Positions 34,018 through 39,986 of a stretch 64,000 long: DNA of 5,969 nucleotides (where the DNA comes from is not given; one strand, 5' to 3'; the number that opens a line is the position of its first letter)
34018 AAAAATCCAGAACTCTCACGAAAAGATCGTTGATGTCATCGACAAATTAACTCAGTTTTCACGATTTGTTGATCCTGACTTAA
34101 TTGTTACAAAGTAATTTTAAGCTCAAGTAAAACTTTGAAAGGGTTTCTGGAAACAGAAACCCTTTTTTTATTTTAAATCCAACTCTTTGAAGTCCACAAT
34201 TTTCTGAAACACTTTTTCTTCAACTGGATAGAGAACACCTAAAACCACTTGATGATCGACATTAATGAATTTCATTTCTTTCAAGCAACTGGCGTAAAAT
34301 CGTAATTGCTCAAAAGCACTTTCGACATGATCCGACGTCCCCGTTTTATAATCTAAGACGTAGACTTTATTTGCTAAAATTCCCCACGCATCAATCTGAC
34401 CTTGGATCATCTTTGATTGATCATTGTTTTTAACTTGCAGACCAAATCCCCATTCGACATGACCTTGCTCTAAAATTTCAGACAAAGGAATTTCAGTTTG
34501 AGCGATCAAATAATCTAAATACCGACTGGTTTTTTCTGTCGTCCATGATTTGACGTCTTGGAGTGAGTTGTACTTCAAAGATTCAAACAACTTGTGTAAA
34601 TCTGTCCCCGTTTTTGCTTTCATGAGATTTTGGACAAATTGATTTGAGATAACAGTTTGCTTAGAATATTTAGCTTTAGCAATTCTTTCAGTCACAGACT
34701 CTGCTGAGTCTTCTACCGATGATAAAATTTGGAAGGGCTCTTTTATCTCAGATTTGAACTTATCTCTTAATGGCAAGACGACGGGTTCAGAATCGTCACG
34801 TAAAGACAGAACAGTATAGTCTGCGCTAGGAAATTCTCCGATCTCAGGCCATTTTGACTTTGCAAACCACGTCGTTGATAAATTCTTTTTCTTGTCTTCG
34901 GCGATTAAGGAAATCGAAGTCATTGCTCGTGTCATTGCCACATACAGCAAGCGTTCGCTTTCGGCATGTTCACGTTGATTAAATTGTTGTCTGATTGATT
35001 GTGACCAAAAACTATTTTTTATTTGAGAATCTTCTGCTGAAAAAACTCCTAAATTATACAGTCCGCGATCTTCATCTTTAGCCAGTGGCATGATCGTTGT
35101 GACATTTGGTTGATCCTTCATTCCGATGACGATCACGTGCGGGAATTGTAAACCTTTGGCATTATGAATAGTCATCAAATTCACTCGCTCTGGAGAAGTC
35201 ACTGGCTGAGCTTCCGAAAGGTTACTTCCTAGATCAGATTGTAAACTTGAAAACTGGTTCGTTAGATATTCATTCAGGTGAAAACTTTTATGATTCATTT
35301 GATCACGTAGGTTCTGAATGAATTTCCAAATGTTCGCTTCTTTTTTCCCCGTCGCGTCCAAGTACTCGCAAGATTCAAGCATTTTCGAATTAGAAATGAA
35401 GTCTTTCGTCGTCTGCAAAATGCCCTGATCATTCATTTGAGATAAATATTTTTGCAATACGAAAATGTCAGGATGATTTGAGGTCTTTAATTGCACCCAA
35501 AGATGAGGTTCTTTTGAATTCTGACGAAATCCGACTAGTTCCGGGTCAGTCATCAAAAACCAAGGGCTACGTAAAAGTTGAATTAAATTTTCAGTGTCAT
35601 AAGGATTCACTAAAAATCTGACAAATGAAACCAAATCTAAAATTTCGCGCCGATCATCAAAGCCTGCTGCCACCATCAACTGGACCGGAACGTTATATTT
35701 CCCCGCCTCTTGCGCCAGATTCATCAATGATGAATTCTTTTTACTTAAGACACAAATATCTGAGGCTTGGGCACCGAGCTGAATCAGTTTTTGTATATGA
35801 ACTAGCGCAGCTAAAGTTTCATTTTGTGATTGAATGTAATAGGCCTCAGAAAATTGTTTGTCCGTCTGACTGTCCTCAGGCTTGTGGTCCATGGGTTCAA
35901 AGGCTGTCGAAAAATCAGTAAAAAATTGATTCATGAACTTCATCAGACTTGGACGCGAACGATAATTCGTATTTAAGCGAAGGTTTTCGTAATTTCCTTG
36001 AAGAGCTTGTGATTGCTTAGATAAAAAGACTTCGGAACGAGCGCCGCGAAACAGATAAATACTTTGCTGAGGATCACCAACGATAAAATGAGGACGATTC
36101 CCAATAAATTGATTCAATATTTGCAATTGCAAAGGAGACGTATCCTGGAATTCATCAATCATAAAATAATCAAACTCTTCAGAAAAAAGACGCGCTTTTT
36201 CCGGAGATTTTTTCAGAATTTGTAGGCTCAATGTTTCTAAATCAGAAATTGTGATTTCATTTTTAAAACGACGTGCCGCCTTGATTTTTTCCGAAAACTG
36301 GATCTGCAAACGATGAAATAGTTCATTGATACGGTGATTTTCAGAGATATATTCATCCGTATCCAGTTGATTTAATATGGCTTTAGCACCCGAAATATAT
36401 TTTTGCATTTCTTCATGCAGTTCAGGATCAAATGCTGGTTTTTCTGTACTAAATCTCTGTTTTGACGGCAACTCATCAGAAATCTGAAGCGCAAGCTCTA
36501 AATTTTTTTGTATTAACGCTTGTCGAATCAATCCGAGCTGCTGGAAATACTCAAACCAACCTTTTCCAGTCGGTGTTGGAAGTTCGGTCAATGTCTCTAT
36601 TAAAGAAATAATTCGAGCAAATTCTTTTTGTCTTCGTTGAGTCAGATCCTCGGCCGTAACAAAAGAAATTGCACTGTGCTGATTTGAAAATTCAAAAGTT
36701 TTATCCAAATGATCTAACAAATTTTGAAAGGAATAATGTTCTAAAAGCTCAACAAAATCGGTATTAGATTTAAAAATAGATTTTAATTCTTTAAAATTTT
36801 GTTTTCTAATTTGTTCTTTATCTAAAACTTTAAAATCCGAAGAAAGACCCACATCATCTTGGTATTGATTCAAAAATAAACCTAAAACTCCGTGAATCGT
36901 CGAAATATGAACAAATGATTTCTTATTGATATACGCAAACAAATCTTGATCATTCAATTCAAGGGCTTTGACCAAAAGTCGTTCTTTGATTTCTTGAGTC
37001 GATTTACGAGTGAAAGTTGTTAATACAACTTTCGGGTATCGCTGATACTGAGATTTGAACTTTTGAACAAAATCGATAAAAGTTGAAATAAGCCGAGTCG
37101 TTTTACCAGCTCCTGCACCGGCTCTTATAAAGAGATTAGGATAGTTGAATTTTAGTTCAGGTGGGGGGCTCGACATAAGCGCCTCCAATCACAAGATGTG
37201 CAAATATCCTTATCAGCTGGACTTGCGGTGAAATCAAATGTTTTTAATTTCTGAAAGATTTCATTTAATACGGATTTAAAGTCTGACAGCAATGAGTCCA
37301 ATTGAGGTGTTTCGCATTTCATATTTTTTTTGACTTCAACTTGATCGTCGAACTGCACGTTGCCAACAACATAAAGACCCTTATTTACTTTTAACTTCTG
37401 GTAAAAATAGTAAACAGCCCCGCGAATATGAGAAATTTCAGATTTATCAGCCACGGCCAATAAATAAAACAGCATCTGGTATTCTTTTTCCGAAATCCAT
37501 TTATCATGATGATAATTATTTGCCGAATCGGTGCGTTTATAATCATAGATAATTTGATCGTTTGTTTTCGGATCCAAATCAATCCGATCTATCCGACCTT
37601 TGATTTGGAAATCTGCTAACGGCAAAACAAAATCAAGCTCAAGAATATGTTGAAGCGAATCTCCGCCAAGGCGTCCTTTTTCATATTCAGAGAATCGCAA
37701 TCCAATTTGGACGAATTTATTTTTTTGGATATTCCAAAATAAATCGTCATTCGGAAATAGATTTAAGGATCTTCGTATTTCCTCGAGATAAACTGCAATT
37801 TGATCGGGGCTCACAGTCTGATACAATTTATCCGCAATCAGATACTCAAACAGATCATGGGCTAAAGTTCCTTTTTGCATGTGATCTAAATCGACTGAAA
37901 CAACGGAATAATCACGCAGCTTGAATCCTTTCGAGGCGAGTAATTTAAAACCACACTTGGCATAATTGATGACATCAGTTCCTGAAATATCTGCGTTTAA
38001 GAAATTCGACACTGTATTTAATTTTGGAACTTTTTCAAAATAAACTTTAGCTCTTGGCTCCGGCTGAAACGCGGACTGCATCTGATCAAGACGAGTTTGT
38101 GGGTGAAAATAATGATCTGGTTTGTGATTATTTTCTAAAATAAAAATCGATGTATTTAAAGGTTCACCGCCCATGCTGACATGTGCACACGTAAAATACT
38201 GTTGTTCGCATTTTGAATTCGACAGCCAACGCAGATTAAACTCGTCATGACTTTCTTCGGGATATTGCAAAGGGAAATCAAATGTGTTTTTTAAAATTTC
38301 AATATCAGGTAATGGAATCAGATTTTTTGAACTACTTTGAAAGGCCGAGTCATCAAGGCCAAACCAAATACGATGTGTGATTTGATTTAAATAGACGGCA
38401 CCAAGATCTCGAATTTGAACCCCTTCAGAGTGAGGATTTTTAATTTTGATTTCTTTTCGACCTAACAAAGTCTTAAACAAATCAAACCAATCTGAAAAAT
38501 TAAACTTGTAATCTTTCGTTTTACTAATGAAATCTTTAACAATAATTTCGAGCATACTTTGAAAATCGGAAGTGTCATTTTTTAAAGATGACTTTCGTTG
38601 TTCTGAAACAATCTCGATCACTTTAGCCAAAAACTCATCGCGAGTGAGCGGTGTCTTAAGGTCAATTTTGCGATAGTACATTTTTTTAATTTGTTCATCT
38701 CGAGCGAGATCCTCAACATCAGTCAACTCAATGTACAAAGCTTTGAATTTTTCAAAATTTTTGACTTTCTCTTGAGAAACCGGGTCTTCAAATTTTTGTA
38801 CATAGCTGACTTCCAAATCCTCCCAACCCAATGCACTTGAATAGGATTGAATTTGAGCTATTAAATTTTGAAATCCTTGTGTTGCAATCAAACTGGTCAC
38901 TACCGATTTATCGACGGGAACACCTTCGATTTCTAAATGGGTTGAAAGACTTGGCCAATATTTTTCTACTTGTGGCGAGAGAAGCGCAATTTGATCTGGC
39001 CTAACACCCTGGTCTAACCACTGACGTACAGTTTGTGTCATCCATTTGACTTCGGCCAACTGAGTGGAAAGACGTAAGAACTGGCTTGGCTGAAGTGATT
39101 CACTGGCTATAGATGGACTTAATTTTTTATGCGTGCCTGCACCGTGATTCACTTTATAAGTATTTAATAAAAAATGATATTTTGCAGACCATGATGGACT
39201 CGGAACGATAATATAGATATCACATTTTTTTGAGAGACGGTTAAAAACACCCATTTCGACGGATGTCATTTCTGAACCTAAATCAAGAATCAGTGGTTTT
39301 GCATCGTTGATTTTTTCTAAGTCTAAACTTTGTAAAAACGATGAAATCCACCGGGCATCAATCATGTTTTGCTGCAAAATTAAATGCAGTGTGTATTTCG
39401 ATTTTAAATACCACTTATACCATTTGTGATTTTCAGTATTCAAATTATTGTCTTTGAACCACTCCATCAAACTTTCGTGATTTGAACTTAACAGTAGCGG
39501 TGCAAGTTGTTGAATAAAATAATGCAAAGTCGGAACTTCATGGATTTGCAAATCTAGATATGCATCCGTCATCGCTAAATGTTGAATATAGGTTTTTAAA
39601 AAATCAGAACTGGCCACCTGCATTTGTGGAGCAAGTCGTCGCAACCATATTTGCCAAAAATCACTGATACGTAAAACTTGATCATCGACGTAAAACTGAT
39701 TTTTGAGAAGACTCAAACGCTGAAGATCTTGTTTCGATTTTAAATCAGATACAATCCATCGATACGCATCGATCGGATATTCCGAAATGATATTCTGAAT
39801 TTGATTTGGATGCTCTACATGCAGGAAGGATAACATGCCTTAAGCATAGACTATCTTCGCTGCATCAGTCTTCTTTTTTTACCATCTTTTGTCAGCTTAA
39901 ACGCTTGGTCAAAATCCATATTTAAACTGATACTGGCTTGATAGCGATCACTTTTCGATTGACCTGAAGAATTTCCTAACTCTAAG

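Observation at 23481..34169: Tandem 'beta-barrel + giant lipoprotein Met-zincin' modules: candidate dedicated protease export/display system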

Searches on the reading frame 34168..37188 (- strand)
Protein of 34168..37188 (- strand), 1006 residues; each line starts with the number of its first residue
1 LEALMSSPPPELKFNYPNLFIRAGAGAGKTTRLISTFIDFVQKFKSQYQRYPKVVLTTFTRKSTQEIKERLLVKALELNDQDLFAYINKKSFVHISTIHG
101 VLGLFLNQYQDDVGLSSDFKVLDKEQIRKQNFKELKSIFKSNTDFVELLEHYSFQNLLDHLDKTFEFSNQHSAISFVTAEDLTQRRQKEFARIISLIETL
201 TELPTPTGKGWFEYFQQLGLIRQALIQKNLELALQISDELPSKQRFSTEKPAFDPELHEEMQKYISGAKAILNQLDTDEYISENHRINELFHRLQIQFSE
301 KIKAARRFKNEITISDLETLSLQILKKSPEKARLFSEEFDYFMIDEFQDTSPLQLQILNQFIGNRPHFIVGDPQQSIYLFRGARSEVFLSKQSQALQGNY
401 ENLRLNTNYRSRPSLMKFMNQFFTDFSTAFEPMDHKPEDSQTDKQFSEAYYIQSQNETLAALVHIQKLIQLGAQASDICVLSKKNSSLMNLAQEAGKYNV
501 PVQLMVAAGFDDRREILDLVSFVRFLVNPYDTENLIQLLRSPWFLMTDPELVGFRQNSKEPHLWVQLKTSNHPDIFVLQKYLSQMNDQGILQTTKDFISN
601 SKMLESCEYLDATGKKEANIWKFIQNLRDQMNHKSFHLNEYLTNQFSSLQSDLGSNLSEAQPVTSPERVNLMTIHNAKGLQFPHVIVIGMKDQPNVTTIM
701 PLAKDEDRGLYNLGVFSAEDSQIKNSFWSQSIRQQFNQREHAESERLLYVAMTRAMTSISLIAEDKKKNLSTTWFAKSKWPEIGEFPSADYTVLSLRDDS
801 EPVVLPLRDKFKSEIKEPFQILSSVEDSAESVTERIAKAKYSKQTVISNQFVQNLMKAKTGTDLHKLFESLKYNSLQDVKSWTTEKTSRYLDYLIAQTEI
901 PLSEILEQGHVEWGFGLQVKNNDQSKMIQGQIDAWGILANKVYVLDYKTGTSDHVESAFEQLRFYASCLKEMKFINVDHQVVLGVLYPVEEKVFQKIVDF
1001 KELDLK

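Call 73: search_protein_families(library=pfam, proteins=[window:34168-37188:-], max_evalue=0.00001)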
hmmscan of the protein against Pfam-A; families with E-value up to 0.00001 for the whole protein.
window:34168-37188:- (1006 aa): 4 families
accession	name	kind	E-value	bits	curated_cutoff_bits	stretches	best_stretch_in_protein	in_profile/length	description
PF00580.27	UvrD-helicase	-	5.1e-38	131.7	23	1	18-394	15-269/271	UvrD/REP helicase N-terminal domain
PF13361.12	UvrD_C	-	2.9e-31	109.6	25.6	1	404-762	2-346/350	UvrD-like helicase C-terminal domain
PF13245.12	AAA_19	-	2.5e-15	57.3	25.1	1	15-381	10-134/134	AAA domain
PF13538.12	UvrD_C_2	-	3.6e-09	36.8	27.4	0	671-690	4-23/52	UvrD-like helicase C-terminal domain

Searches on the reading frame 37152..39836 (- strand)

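Call 73: search_protein_families(library=pfam, proteins=[window:37152-39836:-], max_evalue=0.00001)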
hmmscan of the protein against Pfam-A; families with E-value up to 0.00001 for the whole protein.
window:37152-39836:- (894 aa): 1 family
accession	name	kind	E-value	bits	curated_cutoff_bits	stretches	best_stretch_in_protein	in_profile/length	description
PF12705.13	PDDEXK_1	-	8e-24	85.3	22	1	618-889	3-247/247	PD-(D/E)XK nuclease superfamily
